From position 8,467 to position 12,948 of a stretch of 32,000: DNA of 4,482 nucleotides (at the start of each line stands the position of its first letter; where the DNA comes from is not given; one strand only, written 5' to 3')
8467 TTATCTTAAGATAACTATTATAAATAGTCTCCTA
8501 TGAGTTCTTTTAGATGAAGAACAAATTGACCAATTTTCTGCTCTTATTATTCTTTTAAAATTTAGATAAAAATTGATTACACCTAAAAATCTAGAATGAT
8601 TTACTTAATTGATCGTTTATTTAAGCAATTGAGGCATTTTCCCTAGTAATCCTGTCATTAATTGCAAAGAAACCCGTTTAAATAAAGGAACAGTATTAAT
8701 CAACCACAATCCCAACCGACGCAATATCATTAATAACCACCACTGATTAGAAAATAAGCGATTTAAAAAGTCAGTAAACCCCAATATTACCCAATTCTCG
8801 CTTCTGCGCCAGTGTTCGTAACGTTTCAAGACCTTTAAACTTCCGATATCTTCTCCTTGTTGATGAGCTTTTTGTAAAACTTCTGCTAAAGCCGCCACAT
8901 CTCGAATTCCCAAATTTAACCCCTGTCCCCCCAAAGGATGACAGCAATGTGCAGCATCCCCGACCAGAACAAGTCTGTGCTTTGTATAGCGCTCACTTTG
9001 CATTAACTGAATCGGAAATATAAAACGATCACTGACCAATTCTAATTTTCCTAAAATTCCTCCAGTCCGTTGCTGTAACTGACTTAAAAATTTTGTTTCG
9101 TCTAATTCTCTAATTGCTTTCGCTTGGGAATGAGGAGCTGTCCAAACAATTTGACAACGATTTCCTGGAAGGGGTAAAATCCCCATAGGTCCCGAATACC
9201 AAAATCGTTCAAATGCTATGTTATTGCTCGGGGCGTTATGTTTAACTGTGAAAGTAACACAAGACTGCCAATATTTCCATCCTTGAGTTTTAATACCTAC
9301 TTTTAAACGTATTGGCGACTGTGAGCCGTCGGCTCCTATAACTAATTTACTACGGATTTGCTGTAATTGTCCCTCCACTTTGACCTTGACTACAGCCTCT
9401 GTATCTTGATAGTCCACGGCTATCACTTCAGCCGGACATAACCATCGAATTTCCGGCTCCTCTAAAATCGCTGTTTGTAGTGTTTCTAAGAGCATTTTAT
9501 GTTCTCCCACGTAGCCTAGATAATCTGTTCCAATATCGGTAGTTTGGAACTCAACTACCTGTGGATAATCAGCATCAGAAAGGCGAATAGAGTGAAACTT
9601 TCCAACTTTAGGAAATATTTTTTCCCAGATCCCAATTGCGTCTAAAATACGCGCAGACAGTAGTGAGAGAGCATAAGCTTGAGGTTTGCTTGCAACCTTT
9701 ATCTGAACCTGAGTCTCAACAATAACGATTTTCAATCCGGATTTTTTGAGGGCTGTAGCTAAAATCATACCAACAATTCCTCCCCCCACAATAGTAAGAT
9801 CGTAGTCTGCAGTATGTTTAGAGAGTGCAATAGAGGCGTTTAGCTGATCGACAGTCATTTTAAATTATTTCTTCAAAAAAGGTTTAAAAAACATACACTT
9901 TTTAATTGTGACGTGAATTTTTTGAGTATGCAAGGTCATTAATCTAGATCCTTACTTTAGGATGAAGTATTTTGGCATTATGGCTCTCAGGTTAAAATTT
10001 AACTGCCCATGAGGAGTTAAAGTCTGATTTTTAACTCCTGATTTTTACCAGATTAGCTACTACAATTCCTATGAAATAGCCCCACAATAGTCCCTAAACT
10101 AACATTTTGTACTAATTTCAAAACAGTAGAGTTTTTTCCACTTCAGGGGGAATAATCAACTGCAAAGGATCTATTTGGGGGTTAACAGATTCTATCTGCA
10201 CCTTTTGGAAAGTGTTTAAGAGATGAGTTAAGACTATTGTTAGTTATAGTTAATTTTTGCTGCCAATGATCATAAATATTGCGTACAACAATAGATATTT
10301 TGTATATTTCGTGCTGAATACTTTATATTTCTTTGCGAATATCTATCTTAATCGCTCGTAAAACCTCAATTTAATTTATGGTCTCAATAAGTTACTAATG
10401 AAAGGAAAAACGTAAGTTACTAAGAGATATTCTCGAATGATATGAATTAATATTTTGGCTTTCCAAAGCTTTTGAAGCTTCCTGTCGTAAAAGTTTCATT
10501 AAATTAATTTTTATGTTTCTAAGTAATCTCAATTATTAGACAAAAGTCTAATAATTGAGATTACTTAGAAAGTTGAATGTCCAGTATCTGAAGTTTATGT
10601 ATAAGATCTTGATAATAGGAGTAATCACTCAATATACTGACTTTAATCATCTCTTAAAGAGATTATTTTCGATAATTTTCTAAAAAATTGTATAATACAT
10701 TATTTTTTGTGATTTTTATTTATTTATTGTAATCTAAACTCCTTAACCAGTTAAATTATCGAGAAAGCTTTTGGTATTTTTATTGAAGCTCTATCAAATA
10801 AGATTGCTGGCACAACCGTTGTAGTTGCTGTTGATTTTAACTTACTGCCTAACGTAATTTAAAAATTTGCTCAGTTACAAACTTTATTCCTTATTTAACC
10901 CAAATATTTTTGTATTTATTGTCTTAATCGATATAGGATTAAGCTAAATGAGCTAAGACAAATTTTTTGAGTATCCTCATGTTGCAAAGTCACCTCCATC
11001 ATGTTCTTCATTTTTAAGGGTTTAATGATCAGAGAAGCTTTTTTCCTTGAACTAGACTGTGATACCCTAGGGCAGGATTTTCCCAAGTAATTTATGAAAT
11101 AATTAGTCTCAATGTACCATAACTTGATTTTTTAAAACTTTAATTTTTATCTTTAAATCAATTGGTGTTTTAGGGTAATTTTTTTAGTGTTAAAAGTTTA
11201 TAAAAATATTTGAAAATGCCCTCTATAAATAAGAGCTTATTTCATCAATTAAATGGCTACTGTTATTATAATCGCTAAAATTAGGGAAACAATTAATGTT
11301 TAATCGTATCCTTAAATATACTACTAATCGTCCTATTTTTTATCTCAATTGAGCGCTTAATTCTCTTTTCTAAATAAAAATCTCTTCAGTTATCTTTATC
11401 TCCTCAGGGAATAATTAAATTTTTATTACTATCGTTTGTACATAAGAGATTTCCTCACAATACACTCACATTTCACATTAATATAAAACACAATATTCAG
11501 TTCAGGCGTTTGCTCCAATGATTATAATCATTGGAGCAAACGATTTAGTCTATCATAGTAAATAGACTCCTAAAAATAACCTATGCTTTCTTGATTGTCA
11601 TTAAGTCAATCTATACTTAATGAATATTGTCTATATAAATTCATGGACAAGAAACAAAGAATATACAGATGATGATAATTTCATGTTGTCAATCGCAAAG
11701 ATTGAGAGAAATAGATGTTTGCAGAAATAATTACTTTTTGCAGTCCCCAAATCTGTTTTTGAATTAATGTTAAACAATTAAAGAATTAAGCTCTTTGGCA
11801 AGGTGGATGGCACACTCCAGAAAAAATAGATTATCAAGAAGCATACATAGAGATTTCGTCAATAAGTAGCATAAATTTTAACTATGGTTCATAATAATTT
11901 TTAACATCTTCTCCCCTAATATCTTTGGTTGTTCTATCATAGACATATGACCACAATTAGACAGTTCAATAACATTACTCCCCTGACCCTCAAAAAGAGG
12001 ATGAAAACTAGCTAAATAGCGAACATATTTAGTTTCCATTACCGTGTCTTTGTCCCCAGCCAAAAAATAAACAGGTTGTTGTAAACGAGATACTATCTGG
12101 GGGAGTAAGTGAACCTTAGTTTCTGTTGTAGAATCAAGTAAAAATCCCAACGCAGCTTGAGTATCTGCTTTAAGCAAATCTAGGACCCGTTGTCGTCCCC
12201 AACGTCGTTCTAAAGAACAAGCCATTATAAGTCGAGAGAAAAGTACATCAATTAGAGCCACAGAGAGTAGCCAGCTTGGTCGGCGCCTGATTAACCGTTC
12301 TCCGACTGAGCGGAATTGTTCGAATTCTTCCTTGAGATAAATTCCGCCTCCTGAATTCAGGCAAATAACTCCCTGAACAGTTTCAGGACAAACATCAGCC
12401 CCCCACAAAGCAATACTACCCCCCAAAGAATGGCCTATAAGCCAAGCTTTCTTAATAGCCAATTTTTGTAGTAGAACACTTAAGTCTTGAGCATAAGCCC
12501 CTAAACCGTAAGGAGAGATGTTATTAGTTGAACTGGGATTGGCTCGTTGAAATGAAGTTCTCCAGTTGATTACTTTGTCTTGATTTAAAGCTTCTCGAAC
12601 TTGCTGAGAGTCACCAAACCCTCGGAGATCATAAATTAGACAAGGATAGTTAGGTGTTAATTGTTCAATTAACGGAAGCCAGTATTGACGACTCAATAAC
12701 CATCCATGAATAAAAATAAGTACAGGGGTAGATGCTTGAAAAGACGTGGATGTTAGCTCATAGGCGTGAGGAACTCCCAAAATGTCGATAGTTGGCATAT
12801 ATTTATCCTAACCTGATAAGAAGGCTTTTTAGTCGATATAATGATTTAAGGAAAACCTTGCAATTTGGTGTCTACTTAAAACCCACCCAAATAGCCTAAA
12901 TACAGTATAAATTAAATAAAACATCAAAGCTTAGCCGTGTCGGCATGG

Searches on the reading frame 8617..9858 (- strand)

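Call 6: search_protein_families(library=pfam, proteins=[window:8617-9858:-])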
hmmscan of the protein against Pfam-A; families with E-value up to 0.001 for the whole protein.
window:8617-9858:- (413 aa): 8 families
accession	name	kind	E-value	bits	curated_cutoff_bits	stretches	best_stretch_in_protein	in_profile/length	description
PF01494.25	FAD_binding_3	-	5.9e-35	121.6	22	1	19-356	2-343/349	FAD binding domain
PF07992.20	Pyr_redox_2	-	2.7e-08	34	26.1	2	19-200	1-133/291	Pyridine nucleotide-disulphide oxidoreductase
PF08491.16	SE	-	7.9e-08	32.1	20.1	1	281-382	117-218/276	Squalene epoxidase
PF05834.18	Lycopene_cycl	-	1.5e-05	24.7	23.4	0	20-56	1-39/380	Lycopene cyclase protein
PF12831.13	FAD_oxidored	-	3.2e-05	23.8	27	1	20-176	1-143/416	FAD dependent oxidoreductase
PF13450.12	NAD_binding_8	-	0.00012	22.7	21.9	1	23-50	1-28/68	NAD(P)-binding Rossmann-like domain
PF01266.30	DAO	-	0.00031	20.8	27.9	1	20-50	1-31/353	FAD dependent oxidoreductase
PF00070.33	Pyr_redox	-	0.00051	20.9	22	0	21-54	2-35/82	Pyridine nucleotide-disulphide oxidoreductase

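Call 50: search_protein_families(library=ncbifam, proteins=[window:8617-9858:-], max_evalue=0.00001)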
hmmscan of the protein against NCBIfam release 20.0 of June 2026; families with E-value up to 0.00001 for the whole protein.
window:8617-9858:- (413 aa): 64 families (the best 25 are shown)
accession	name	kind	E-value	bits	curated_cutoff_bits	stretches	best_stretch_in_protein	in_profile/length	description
NF005612.0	PRK07364.1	equivalog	4.6e-204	677.6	487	1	6-412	6-412/415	FAD-dependent hydroxylase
TIGR01988.1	Ubi-OHases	subfamily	1.3e-125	419.3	224.65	1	20-402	1-386/387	ubiquinone biosynthesis hydroxylase, UbiH/UbiF/VisC/COQ6 family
TIGR01984.1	UbiH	equivalog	7.7e-107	357.4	392.2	1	20-398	1-377/382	2-octaprenyl-6-methoxyphenyl hydroxylase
NF004356.0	PRK05732.1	equivalog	4.1e-96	322.2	384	1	18-402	3-390/395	2-octaprenyl-6-methoxyphenyl hydroxylase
NF005599.0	PRK07333.1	equivalog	2.6e-92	309.5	549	1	13-413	7-410/414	ubiquinone biosynthesis hydroxylase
NF005788.0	PRK07608.1-3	equivalog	3.6e-83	279.5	478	1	18-396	2-380/388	UbiH/UbiF family hydroxylase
NF005691.0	PRK07494.1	equivalog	9.5e-79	264.8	459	1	14-398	4-382/404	UbiH/UbiF family hydroxylase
TIGR01989.1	COQ6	equivalog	1.6e-75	254.7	489.3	2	19-262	1-265/437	ubiquinone biosynthesis monooxygenase COQ6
NF006448.0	PRK08773.1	equivalog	2.5e-73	247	614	1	17-393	5-381/393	UbiH/UbiF family hydroxylase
NF006461.0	PRK08850.1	equivalog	4.7e-73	246.2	633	1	19-413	5-401/405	FAD-dependent 2-octaprenylphenol hydroxylase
NF005949.0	PRK08013.1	equivalog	2.2e-71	240.9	620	1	19-412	4-399/401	FAD-dependent 2-octaprenylphenol hydroxylase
NF005951.1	PRK08020.1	equivalog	5.8e-71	239.3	590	1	18-403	2-387/388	3-demethoxyubiquinol 3-hydroxylase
NF006593.0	PRK09126.1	equivalog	2.6e-70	237.3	420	1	18-400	4-387/393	5-demethoxyubiquinol-8 5-hydroxylase UbiM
NF004318.0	PRK05714.1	equivalog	4.1e-66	223.3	653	1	19-412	5-405/407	2-octaprenyl-3-methyl-6-methoxy-1,4-benzoquinol hydroxylase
NF005421.0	PRK06996.1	equivalog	5.2e-59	200.2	450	1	11-404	4-396/398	UbiH/UbiF/VisC/COQ6 family ubiquinone biosynthesis hydroxylase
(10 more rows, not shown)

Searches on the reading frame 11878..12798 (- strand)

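Call 6: search_protein_families(library=pfam, proteins=[window:11878-12798:-])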
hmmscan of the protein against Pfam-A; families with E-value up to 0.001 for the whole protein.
window:11878-12798:- (306 aa): 3 families
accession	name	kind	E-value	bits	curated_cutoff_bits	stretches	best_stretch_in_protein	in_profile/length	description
PF00561.26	Abhydrolase_1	-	1.9e-24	87.1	25.8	1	25-291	1-245/245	alpha/beta hydrolase fold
PF12697.13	Abhydrolase_6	-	2.1e-19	71.5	26.3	1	27-292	1-212/217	Alpha/beta hydrolase family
PF12146.15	Hydrolase_4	-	1.9e-08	34.4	27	1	26-257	6-208/239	Serine aminopeptidase, S33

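Call 50: search_protein_families(library=ncbifam, proteins=[window:11878-12798:-], max_evalue=0.00001)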
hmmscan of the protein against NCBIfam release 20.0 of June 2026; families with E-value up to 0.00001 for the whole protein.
window:11878-12798:- (306 aa): 14 families
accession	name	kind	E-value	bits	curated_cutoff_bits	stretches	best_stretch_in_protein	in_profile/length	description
NF050089.1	i_nPHAscl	equivalog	3.8e-22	78.7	300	1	22-65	16-59/288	intracellular short-chain-length polyhydroxyalkanoate depolymerase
TIGR03695.1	menH_SHCHC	equivalog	2.8e-20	72.8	208.55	2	91-302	45-251/252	2-succinyl-6-hydroxy-2,4-cyclohexadiene-1-carboxylate synthase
TIGR02427.1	protocat_pcaD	equivalog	1.9e-17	63.5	255.85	1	90-297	53-245/251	3-oxoadipate enol-lactonase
NF008340.0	PRK11126.1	equivalog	5.2e-17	61.9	261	2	93-303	55-252/255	2-succinyl-6-hydroxy-2,4-cyclohexadiene-1-carboxylate synthase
NF051488.1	bifunc_PcaDC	exception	1.5e-14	53.9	390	1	23-303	11-251/375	bifunctional 3-oxoadipate enol-lactonase/4-carboxymuconolactone decarboxylase PcaDC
NF011457.0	PRK14875.1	equivalog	2.8e-14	52.9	307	1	90-151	172-233/372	acetoin dehydrogenase dihydrolipoyllysine-residue acetyltransferase subunit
TIGR01738.1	bioH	equivalog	1.2e-13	51.2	206.95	1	25-69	5-49/245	pimeloyl-ACP methyl ester esterase BioH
TIGR03611.1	RutD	equivalog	1.3e-12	47.6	238.5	0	95-149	59-113/258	pyrimidine utilization protein D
TIGR03056.1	bchO_mg_che_rel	equivalog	2.5e-10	39.9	172.55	0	97-149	76-128/278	alpha/beta fold hydrolase BchO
NF004514.1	PRK05855.1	equivalog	1.9e-08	33.3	455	1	21-68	19-66/578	SDR family oxidoreductase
NF051487.1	bifunc_PcaCD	exception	5.1e-08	32.4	430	0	84-300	206-409/413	bifunctional 4-carboxymuconolactone decarboxylase/3-oxoadipate enol-lactonase PcaCD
NF058580.1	lipase_V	equivalog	6.4e-08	32.5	300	0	101-157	75-124/230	EstV family lipase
NF007954.0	PRK10673.1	equivalog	4.5e-07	29.4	399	0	101-147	66-112/255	esterase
NF002938.0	PRK03592.1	equivalog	1.8e-06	27.5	241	0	22-149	28-129/298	haloalkane dehalogenase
